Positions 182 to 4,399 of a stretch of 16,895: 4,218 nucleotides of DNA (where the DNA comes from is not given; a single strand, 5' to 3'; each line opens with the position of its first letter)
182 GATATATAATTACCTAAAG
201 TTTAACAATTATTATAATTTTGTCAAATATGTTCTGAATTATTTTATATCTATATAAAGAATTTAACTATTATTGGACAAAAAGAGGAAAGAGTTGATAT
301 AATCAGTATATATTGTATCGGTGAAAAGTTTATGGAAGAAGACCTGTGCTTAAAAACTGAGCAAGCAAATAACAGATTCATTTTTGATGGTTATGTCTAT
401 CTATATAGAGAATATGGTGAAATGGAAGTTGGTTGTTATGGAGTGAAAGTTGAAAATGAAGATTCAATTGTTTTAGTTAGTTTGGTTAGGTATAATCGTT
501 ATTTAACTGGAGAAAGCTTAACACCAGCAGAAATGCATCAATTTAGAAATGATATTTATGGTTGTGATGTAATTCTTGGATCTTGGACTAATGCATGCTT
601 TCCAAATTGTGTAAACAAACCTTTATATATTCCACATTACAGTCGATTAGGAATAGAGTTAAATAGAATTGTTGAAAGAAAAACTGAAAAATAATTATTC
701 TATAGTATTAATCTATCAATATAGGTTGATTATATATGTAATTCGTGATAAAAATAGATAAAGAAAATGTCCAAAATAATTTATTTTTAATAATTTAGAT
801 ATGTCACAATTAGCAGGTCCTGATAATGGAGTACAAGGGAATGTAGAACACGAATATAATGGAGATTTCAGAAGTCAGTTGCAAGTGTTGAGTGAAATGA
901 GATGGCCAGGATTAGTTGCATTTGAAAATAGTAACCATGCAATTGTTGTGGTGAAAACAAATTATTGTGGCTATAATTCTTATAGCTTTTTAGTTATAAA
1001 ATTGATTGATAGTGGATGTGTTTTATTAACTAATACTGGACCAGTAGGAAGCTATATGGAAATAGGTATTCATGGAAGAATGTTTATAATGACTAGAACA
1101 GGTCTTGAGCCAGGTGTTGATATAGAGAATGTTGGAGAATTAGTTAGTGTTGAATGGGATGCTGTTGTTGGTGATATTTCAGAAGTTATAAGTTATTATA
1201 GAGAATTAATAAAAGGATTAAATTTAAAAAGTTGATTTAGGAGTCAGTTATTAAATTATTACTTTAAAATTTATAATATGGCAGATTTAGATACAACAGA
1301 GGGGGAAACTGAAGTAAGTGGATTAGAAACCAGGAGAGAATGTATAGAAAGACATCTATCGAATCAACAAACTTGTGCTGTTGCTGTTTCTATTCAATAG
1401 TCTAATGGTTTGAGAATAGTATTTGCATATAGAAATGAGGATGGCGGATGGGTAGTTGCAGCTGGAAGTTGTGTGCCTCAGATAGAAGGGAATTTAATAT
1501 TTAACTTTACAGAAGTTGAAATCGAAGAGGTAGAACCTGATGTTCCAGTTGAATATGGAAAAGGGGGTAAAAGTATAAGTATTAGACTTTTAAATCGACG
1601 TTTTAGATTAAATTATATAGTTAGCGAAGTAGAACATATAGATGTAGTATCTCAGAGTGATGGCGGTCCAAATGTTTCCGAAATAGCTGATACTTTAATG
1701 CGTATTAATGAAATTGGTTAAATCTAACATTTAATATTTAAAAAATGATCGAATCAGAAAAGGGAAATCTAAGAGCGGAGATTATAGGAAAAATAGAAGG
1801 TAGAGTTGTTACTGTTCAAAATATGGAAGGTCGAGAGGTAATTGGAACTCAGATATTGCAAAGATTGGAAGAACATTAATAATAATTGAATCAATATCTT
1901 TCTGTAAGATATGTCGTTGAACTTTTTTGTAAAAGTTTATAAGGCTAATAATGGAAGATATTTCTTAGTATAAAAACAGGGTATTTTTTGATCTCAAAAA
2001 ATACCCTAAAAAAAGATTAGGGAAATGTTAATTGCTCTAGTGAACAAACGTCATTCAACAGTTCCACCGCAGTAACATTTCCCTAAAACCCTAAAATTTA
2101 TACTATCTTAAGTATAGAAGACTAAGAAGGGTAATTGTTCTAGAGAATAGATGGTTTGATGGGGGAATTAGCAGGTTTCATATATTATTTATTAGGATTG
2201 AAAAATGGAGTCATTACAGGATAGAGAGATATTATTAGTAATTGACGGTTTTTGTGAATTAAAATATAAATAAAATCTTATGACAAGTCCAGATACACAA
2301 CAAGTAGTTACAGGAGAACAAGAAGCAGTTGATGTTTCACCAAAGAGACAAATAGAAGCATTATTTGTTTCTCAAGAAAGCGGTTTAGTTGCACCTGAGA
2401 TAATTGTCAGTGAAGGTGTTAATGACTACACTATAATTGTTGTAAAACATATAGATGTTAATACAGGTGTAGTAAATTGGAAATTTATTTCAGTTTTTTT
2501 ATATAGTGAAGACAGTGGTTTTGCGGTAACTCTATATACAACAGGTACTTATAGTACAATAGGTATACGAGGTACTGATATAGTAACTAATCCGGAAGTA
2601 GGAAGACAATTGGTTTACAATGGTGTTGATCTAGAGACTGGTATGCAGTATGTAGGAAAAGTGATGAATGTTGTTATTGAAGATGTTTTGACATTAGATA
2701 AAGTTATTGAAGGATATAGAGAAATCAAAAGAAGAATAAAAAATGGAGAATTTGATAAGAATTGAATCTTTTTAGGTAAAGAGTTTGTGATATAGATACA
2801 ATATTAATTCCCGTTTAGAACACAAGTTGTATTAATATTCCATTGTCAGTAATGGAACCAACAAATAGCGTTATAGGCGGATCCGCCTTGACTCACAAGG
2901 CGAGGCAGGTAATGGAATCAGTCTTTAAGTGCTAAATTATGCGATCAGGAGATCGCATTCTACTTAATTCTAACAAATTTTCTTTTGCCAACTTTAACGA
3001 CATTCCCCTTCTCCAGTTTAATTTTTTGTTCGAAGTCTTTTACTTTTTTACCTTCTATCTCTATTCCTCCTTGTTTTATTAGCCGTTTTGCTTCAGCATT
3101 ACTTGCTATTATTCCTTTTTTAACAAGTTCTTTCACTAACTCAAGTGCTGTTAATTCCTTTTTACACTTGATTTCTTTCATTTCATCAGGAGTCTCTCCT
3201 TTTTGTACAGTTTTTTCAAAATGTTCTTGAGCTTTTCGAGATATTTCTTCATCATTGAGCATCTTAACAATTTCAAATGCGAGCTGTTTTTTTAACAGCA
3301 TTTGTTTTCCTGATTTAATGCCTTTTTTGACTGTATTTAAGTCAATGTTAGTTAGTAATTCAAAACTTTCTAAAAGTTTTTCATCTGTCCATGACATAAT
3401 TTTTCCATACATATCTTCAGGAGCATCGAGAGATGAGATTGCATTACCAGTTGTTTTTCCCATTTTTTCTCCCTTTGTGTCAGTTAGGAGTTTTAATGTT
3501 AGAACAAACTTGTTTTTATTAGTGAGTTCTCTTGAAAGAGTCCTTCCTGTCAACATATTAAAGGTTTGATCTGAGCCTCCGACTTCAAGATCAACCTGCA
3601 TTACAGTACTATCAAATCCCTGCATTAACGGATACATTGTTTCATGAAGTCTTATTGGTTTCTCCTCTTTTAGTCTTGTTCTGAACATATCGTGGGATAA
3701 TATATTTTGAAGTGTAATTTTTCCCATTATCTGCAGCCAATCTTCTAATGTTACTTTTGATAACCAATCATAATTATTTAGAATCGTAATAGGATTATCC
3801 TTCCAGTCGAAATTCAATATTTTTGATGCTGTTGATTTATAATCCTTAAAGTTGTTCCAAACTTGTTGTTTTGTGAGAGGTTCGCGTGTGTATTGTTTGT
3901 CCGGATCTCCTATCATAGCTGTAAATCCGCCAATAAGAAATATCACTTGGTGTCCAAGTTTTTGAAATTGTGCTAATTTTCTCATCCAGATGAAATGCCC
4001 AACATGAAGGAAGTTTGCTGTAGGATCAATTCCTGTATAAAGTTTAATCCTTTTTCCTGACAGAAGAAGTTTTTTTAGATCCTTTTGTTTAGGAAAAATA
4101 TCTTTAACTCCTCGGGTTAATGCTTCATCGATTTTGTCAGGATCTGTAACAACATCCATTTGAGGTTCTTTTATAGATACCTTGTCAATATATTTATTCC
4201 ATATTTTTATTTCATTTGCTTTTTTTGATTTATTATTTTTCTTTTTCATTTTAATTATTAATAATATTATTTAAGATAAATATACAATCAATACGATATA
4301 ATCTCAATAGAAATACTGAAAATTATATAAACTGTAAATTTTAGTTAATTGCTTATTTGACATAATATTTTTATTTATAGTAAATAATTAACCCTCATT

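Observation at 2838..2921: Family E, copy 1: GC-rich structured element bracketed by its own 12-nt direct repeat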

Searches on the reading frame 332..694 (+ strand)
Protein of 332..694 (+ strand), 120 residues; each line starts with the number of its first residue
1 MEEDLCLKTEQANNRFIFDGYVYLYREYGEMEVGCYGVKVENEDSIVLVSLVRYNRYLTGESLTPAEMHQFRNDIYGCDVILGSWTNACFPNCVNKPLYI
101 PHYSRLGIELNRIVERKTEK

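Call 73: find_encoding_contigs(protein=window:332-694:+, flank=10000, max_places=3)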
Protein window:332-694:+ (120 aa): 8 contigs read that carry it; 3 places shown.
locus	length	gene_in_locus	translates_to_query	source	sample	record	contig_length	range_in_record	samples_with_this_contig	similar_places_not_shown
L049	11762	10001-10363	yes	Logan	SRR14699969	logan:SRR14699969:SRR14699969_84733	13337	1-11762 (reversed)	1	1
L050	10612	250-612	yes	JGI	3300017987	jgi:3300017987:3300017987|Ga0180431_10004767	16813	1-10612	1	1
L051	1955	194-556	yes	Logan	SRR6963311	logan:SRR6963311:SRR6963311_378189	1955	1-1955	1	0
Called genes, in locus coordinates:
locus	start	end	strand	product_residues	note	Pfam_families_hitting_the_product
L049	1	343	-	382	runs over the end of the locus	PF01590:GAF, PF13185:GAF_2, PF13492:GAF_3, PF00990:GGDEF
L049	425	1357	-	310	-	PF01752:Peptidase_M9 (weak)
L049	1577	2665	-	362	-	PF05559:DUF763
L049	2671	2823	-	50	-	-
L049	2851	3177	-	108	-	-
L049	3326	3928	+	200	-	PF01022:HTH_5 (weak), PF01726:LexA_DNA_bind, PF08279:HTH_11 (weak), PF12840:HTH_20 (weak), PF13412:HTH_24 (weak), PF00717:Peptidase_S24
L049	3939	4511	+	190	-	PF01928:CYTH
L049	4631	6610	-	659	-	PF17191:RecG_wedge, PF00270:DEAD, PF04851:ResIII, PF00271:Helicase_C, PF22590:Cas3-like_C_2, PF19833:RecG_dom3_C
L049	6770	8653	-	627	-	PF13328:HD_4, PF01966:HD, PF04607:RelA_SpoT, PF02824:TGS, PF28438:RelA_RIS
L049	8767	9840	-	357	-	PF00486:Trans_reg_C (weak)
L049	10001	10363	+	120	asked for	-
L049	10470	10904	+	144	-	-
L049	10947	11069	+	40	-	-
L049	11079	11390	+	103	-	-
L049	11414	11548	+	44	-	-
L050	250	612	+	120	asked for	-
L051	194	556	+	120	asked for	-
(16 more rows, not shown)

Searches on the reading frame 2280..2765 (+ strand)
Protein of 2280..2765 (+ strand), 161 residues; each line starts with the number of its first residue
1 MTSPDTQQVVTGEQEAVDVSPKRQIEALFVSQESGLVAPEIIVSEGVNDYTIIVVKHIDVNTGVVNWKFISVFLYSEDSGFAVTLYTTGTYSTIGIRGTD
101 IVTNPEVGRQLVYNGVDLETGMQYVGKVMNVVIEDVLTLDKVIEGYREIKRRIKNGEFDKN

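Call 12: search_protein_families(library=pfam, proteins=[window:2280-2765:+])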
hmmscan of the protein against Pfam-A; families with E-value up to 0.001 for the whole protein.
window:2280-2765:+ (161 aa): 0 families

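Call 24: search_protein_families(library=pfam, proteins=[window:2280-2765:+], max_evalue=10)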
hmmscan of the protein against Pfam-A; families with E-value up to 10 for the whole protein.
window:2280-2765:+ (161 aa): 0 families

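Call 57: search_protein_families(library=ncbifam, proteins=[window:2280-2765:+], max_evalue=0.1)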
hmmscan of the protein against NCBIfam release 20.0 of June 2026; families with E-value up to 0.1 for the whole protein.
window:2280-2765:+ (161 aa): 1 family
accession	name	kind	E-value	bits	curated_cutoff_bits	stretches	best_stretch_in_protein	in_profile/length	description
NF041699.1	Shig_StxB_1d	exception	0.099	12.7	199.5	0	47-95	34-82/89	Shiga toxin Stx1d subunit B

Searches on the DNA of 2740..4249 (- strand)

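Call 7: search_rna_families(source=window, start=2740, end=2990, threshold=evalue, max_evalue=10, show_alignments=3)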
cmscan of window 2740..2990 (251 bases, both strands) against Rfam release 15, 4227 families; matches with E-value up to 10: 1.
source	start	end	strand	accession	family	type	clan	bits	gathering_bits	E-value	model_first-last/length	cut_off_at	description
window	2942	2957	-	RF02216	ZNFX1-AS1_2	Gene; lncRNA;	-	8.7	45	7.3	78-93/93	no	ZNFX1 antisense RNA 1 conserved region 2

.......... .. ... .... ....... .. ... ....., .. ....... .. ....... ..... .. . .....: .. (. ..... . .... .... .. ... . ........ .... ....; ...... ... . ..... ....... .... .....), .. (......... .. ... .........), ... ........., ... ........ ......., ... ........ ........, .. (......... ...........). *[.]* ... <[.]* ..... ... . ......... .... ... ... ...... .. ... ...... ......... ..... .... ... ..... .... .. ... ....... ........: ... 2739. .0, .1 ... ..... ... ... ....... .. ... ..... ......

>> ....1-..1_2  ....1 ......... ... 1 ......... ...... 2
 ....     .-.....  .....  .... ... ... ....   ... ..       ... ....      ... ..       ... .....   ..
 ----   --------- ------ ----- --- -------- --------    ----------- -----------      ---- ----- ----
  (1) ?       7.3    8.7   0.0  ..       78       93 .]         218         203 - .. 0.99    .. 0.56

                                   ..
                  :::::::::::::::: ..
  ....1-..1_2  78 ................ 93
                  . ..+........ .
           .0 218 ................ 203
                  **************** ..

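Call 36: search_rna_families(sources=[L013, L014, L016, L019, L021, L023, L026, L029, L030, L031, L040, L041, L042, L006, L022], threshold=gathering)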
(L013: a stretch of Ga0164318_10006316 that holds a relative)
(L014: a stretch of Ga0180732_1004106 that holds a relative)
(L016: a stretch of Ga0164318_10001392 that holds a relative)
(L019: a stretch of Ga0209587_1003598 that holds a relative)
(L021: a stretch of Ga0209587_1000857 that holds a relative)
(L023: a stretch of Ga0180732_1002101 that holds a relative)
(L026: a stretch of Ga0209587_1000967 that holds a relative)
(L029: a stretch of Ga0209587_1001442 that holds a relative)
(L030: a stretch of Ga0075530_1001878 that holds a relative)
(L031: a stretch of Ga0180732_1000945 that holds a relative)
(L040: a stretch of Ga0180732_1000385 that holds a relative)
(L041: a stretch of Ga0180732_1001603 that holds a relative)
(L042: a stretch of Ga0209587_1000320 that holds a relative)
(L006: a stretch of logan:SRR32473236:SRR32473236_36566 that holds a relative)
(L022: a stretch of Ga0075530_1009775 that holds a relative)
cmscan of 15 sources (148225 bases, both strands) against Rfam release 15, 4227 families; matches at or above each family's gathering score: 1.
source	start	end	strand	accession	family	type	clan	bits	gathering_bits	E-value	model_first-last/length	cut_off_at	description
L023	3355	3438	+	RF00005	tRNA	Gene; tRNA;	CL00001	54.4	29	1.4e-08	1-71/71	no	tRNA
